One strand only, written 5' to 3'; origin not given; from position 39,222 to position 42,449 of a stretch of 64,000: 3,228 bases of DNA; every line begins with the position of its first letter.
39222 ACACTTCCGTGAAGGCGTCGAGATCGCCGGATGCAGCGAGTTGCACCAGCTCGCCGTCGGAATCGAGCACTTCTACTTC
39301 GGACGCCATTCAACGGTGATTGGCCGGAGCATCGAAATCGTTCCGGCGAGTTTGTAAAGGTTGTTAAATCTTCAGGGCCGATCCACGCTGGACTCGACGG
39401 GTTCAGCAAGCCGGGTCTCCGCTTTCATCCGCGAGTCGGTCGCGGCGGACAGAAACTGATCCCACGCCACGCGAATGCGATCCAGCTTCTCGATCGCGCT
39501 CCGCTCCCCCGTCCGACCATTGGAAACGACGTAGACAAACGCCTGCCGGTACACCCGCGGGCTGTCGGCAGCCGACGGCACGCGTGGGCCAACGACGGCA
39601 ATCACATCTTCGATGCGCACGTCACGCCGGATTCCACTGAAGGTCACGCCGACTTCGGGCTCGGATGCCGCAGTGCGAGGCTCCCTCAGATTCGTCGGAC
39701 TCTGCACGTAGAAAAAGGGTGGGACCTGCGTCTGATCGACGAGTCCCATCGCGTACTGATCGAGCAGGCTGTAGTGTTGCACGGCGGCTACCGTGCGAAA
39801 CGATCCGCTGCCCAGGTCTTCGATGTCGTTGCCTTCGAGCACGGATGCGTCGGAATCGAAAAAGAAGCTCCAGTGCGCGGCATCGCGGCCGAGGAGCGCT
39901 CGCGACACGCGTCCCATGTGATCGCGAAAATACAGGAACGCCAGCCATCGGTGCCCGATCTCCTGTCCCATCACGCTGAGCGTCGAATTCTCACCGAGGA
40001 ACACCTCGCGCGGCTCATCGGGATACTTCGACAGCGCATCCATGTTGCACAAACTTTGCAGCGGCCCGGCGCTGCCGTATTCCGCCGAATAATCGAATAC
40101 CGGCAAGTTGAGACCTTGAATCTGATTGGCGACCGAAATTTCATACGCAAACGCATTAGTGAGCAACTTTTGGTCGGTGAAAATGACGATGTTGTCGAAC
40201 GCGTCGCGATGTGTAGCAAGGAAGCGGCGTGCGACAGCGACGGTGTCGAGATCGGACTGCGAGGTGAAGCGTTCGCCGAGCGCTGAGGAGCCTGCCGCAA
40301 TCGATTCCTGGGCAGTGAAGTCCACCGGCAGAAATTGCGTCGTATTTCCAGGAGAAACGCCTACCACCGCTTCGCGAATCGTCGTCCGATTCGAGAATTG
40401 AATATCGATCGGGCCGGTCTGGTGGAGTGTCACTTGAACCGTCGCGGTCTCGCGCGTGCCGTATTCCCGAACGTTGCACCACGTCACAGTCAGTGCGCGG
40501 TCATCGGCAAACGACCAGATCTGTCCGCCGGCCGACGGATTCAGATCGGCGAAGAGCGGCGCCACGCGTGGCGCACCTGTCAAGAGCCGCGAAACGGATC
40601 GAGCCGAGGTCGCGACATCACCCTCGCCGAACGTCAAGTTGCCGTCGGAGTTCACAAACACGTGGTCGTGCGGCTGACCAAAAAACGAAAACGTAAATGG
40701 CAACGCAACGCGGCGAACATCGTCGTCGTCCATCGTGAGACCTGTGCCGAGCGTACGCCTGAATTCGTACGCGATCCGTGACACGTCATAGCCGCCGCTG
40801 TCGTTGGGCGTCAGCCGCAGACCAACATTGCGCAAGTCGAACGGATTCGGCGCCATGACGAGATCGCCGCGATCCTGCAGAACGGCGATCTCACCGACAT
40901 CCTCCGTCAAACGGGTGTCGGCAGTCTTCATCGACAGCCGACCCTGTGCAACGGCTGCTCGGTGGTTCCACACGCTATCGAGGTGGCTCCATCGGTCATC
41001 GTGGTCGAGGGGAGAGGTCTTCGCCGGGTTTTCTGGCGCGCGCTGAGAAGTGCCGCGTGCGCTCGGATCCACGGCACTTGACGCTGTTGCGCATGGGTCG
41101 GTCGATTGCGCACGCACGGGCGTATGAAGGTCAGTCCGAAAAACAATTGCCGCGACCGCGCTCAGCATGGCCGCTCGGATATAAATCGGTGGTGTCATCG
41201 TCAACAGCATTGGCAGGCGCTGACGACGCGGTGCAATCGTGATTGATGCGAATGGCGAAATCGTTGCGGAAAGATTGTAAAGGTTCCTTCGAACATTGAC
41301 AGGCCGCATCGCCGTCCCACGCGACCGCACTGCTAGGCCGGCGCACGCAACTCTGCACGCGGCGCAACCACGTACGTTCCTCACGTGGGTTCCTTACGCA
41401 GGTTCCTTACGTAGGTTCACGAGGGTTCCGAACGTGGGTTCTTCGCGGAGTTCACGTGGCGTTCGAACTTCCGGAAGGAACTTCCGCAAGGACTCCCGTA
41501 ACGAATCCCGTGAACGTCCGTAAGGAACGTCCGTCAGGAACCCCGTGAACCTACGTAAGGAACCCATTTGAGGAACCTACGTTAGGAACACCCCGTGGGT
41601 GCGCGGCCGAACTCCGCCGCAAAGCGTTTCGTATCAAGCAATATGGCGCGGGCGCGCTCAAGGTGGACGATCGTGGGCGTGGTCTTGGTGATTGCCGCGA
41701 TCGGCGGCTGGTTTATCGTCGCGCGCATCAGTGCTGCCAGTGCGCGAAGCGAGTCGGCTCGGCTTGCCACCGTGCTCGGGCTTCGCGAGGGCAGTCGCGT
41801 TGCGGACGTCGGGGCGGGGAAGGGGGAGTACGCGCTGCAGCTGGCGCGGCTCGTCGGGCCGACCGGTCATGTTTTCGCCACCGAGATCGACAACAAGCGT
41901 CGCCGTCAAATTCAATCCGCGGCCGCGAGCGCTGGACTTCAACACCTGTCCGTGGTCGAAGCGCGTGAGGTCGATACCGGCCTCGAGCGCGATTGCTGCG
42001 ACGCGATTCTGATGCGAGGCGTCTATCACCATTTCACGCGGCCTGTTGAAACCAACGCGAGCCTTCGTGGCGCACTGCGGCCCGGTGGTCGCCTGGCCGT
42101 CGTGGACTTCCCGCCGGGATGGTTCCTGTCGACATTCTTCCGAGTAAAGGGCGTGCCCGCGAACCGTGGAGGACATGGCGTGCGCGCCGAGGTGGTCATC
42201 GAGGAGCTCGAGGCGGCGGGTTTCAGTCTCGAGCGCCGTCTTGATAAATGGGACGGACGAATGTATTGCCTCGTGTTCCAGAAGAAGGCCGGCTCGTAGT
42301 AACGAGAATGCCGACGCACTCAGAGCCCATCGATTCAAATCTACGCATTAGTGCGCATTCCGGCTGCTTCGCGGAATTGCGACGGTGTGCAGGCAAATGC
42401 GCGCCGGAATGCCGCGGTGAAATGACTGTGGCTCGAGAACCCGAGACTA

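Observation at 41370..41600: About 230-bp palindromic array of ~19 thirteen-nt GGAAC units between two divergent genes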

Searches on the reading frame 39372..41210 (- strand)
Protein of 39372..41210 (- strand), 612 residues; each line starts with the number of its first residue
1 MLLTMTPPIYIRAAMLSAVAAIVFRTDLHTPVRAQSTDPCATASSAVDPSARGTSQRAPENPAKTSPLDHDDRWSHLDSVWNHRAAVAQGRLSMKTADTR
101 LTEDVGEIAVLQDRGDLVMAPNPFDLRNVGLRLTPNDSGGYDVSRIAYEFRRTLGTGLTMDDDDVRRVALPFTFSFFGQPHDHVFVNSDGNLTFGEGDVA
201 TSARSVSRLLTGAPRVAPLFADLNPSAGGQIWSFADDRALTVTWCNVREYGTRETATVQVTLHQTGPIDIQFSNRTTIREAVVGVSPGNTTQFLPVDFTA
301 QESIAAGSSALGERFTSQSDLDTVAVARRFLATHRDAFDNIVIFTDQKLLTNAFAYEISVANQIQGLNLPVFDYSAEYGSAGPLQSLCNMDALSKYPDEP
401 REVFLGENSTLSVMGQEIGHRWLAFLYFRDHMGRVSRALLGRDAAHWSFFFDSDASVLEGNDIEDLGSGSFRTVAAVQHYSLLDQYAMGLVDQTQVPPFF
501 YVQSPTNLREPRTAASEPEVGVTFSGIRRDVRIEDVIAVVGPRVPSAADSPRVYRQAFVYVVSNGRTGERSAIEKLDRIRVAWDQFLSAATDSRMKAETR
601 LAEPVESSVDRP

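Call 8: search_protein_families(library=pfam, proteins=[window:39372-41210:-])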
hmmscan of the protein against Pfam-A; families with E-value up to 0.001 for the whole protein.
window:39372-41210:- (612 aa): 0 families

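Call 29: find_homologous_proteins(query=window:39372-41210:-)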
Query window:39372-41210:- (612 aa): 2842 proteins with E <= 0.001 among 8000 candidates; the best 120 are listed.
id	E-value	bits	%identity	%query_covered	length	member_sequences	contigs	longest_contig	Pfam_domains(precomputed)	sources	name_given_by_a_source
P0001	0.0e+0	1367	99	100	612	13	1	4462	-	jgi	jgi:hypothetical protein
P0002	0.0e+0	1048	78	99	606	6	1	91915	-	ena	-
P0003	1.1e-287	974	74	98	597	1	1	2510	-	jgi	jgi:hypothetical protein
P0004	7.9e-274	928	72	95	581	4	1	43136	-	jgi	jgi:hypothetical protein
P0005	4.9e-268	909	71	95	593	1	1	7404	-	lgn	-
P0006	1.8e-261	887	68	99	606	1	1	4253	-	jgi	jgi:hypothetical protein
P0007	8.8e-260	882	68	93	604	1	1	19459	-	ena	-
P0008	1.7e-258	877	68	96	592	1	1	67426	-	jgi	jgi:hypothetical protein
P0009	9.2e-258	875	67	94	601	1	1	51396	-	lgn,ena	-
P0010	3.3e-257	873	68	94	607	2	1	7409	-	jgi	jgi:hypothetical protein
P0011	4.8e-257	872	67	99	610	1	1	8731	-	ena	-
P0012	8.3e-257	872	66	97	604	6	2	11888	-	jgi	jgi:hypothetical protein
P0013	1.5e-255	868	66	98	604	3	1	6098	-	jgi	jgi:hypothetical protein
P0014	3.6e-249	846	63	98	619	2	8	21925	-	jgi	jgi:hypothetical protein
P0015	1.6e-245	834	65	96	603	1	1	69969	-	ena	-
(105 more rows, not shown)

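Call 30: find_encoding_contigs(protein=P0002, flank=10000, max_places=3)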
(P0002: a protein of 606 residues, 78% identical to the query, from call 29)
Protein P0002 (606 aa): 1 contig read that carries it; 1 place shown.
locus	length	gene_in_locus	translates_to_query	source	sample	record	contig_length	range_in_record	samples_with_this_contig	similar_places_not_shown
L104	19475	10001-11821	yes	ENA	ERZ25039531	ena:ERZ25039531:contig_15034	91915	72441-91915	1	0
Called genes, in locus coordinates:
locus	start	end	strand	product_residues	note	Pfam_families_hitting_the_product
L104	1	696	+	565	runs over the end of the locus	PF00027:cNMP_binding, PF01946:Thi4 (weak), PF01266:DAO (faint), PF03486:HI0933_like (faint), PF07992:Pyr_redox_2, PF13450:NAD_binding_8 (weak), PF13738:Pyr_redox_3, PF00070:Pyr_redox (weak), +1 more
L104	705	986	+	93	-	PF02148:zf-UBP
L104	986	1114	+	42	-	-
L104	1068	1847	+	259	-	PF07228:SpoIIE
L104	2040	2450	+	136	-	PF13622:4HBT_3 (weak), PF03061:4HBT (weak)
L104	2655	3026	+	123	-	PF17648:Luciferase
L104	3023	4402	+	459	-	PF12146:Hydrolase_4 (faint), PF13577:SnoaL_4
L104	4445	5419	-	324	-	PF00291:PALP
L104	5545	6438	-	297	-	PF04542:Sigma70_r2, PF08281:Sigma70_r4_2, PF04545:Sigma70_r4 (weak)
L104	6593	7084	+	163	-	PF02627:CMD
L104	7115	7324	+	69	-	-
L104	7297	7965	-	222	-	PF03483:B3_4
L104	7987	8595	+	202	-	PF13560:HTH_31 (weak), PF01381:HTH_3, PF07883:Cupin_2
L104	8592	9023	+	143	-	-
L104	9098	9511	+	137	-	-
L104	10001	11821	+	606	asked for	-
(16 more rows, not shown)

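Call 31: find_encoding_contigs(protein=P0004, flank=10000, max_places=3)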
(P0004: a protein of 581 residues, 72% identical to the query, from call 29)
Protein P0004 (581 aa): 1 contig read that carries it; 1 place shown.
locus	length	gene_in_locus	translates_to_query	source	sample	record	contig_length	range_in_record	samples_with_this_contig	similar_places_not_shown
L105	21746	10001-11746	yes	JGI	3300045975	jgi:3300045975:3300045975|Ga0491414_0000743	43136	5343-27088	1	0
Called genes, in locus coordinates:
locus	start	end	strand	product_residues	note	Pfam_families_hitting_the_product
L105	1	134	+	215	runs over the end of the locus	PF12852:Cupin_6, PF12833:HTH_18, PF00165:HTH_AraC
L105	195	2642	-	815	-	PF12704:MacB_PCD, PF02687:FtsX, PF12704:MacB_PCD, PF02687:FtsX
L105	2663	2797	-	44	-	-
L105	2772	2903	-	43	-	-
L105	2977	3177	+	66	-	-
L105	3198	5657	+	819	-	PF00069:Pkinase, PF07714:PK_Tyr_Ser-Thr, PF00930:DPPIV_N (faint), PF26549:Tricorn_N, PF07676:PD40 (weak), PF25174:Beta-prop_THOC3 (faint), PF26549:Tricorn_N, PF26550:Tricorn_2nd (weak)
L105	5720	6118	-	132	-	PF01850:PIN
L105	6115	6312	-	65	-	PF01402:RHH_1 (weak)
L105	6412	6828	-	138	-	PF00903:Glyoxalase (weak), PF06983:3-dmu-9_3-mt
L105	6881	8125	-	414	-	PF04542:Sigma70_r2, PF08281:Sigma70_r4_2 (weak), PF20239:DUF6596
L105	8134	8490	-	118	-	PF03795:YCII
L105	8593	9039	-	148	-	PF08534:Redoxin, PF00578:AhpC-TSA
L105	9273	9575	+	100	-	-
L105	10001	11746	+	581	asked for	-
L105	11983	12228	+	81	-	-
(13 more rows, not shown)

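Call 32: find_encoding_contigs(protein=P0008, flank=10000, max_places=3)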
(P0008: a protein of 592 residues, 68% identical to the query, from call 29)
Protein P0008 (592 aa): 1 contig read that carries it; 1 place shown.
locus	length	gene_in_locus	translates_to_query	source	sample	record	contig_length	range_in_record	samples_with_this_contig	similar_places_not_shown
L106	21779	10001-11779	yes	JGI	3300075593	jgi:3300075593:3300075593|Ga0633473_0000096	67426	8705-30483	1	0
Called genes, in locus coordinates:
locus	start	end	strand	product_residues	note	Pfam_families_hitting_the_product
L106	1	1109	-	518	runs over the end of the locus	PF13640:2OG-FeII_Oxy_3, PF13661:2OG-FeII_Oxy_4, PF13621:Cupin_8, PF08007:JmjC_2, PF02373:JmjC (faint)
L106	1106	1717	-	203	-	-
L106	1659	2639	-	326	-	PF11397:GlcNAc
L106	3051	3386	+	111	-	-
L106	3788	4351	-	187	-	-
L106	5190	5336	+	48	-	-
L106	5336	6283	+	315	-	-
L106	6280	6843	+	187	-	-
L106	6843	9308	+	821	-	PF07244:POTRA, PF01103:Omp85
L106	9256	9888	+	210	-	-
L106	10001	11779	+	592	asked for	-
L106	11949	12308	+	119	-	PF03551:PadR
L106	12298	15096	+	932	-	PF12704:MacB_PCD, PF02687:FtsX, PF12704:MacB_PCD, PF02687:FtsX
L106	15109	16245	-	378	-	-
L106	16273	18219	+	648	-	PF19830:DUF6311 (weak), PF09852:DUF2079 (weak)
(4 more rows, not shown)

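Call 35: find_encoding_contigs(protein=window:39372-41210:-, flank=3000, max_places=10)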
Protein window:39372-41210:- (612 aa): no gene with exactly this product is on record in the collection.

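Call 36: list_cluster_members(proteins=[P0001])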
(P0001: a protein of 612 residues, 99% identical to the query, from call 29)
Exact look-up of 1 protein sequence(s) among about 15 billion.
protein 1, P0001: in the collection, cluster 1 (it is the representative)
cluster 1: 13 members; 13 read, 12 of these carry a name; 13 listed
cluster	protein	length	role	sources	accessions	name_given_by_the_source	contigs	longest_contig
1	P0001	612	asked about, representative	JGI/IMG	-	hypothetical protein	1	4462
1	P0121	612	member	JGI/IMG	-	hypothetical protein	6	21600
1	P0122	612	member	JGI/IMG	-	hypothetical protein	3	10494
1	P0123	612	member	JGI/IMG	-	hypothetical protein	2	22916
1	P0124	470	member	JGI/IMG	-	hypothetical protein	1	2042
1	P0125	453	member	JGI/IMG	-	hypothetical protein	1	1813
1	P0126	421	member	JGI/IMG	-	hypothetical protein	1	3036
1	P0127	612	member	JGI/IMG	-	hypothetical protein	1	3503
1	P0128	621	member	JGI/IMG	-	hypothetical protein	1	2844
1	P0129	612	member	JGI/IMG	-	hypothetical protein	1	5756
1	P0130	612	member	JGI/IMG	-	hypothetical protein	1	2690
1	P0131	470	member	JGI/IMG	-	hypothetical protein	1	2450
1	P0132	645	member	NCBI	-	-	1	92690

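Call 37: find_encoding_contigs(protein=P0132, flank=4000, max_places=4)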
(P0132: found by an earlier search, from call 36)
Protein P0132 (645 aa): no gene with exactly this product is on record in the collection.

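Call 38: find_encoding_contigs(protein=P0121, flank=4000, max_places=8)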
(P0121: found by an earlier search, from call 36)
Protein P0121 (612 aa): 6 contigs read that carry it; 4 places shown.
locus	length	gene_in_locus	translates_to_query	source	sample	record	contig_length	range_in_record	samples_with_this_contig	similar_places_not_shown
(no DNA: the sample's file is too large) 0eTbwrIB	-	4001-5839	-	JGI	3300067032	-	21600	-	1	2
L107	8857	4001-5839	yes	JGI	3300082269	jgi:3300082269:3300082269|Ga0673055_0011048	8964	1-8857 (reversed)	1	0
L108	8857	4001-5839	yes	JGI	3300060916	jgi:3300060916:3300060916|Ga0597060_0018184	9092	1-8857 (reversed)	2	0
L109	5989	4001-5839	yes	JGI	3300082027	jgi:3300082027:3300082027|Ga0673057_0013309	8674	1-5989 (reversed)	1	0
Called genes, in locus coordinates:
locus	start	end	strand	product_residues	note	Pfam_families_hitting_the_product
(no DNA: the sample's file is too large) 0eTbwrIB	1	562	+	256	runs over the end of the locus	PF01965:DJ-1_PfpI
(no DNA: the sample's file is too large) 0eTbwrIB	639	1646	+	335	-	PF01965:DJ-1_PfpI, PF00165:HTH_AraC (faint), PF12833:HTH_18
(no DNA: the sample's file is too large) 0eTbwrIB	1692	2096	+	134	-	PF13564:DoxX_2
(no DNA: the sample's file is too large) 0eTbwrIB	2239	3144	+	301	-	PF12833:HTH_18, PF00165:HTH_AraC (weak)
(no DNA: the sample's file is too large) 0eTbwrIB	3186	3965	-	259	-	PF01209:Ubie_methyltran (weak), PF13489:Methyltransf_23, PF08704:GCD14, PF13847:Methyltransf_31, PF08241:Methyltransf_11, PF08242:Methyltransf_12, PF13649:Methyltransf_25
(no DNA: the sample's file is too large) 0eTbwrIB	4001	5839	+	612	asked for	-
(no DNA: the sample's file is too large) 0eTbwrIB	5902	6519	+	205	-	PF07638:Sigma70_ECF (weak), PF04542:Sigma70_r2, PF08281:Sigma70_r4_2, PF04545:Sigma70_r4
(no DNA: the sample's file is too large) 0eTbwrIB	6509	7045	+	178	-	-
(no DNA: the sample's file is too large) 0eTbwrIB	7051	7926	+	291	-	-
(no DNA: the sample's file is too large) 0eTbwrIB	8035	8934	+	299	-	PF00486:Trans_reg_C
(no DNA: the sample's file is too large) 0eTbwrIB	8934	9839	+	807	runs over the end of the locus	PF08479:POTRA_2 (faint), PF07244:POTRA, PF01103:Omp85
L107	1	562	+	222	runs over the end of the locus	?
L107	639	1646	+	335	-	PF01965:DJ-1_PfpI, PF00165:HTH_AraC (faint), PF12833:HTH_18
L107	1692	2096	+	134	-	PF13564:DoxX_2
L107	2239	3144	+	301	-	PF12833:HTH_18, PF00165:HTH_AraC (weak)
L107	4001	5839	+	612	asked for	-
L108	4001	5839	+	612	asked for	-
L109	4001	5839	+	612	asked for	-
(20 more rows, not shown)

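Call 43: find_encoding_contigs(protein=P0128, flank=3000, max_places=4)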
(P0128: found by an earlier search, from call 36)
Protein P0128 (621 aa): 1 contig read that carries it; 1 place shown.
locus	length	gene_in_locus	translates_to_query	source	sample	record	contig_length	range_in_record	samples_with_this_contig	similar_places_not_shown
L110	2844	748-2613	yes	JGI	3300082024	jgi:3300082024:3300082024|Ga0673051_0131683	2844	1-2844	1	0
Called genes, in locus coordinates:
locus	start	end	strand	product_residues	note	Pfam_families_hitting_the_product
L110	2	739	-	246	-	?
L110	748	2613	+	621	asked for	-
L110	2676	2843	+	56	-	?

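Call 44: find_encoding_contigs(protein=P0123, flank=10000, max_places=4)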
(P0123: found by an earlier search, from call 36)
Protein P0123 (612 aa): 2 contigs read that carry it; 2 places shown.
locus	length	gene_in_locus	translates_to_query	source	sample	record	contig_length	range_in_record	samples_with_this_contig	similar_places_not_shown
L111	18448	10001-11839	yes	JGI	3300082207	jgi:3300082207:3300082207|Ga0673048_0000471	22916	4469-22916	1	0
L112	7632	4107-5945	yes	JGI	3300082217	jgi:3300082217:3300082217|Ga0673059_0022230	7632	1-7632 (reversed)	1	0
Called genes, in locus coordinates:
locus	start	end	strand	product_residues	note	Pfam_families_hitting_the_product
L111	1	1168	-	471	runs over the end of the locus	PF03098:An_peroxidase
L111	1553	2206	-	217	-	PF06736:TMEM175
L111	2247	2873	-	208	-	PF13590:DUF4136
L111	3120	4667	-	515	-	PF00171:Aldedh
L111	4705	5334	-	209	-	PF03807:F420_oxidored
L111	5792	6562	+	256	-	PF01965:DJ-1_PfpI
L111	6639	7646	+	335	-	PF01965:DJ-1_PfpI, PF00165:HTH_AraC (faint), PF12833:HTH_18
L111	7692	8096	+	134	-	PF13564:DoxX_2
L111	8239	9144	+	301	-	PF12833:HTH_18, PF00165:HTH_AraC (weak)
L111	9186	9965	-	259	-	PF01209:Ubie_methyltran (weak), PF13489:Methyltransf_23, PF08704:GCD14, PF13847:Methyltransf_31, PF08241:Methyltransf_11, PF08242:Methyltransf_12, PF13649:Methyltransf_25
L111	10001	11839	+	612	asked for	-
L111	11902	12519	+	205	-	PF07638:Sigma70_ECF (weak), PF04542:Sigma70_r2, PF08281:Sigma70_r4_2, PF04545:Sigma70_r4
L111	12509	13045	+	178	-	-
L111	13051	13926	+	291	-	-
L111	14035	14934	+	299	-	PF00486:Trans_reg_C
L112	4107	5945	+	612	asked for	-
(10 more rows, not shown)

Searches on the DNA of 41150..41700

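Call 72: search_rna_families(source=window, start=41150, end=41700, threshold=evalue, max_evalue=1)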
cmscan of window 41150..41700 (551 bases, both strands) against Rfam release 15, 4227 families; matches with E-value up to 1: 1.
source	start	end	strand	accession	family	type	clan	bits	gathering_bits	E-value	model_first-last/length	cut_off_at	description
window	41390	41575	-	RF00883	MIR820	Gene; miRNA;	-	37.5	196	0.00012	1-191/191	no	MIR820 microRNA precursor family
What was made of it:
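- On Any Rfam RNA family: The only sub-threshold hit is a spurious one to MIR820, 37.5 bits against 196 (call 72).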

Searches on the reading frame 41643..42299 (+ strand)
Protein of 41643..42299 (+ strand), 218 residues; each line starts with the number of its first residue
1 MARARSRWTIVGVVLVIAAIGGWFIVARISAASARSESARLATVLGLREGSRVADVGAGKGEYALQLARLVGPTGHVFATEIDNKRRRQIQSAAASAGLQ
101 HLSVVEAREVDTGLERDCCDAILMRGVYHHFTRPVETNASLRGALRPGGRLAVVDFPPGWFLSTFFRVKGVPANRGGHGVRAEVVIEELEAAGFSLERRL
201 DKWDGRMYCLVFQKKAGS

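Call 8: search_protein_families(library=pfam, proteins=[window:41643-42299:+])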
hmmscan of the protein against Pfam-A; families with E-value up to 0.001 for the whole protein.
window:41643-42299:+ (218 aa): 10 families
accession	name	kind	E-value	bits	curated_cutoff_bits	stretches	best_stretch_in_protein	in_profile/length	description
PF08241.18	Methyltransf_11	-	1.2e-11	45.5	21.2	1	55-152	2-94/95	Methyltransferase domain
PF13847.12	Methyltransf_31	-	1.8e-11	44.3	27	1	48-156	2-112/145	Methyltransferase domain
PF13649.12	Methyltransf_25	-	1.6e-10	42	27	1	53-149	1-97/97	Methyltransferase domain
PF08242.18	Methyltransf_12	-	2.5e-09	38.2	30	1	55-151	2-98/98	Methyltransferase domain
PF13489.12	Methyltransf_23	-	5.1e-08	33.3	27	1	39-196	14-161/164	Methyltransferase domain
PF08704.16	GCD14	-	6.6e-08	33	26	1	42-117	33-109/247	tRNA methyltransferase complex GCD14 subunit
PF01209.24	Ubie_methyltran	-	7.7e-06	25.9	20.1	1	43-156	41-154/233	ubiE/COQ5 methyltransferase family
PF02527.21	GidB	-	6.8e-05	22.7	27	1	49-128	47-125/184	rRNA small subunit methyltransferase G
PF01189.24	Methyltr_RsmB-F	-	0.00011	22.4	27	1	42-123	1-84/199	16S rRNA methyltransferase RsmB/F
PF01135.25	PCMT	-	0.00013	22.2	20.3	1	31-105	55-129/210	Protein-L-isoaspartate(D-aspartate) O-methyltransferase (PCMT)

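Call 28: find_encoding_contigs(protein=window:41643-42299:+, flank=3000, max_places=10)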
Protein window:41643-42299:+ (218 aa): no gene with exactly this product is on record in the collection.
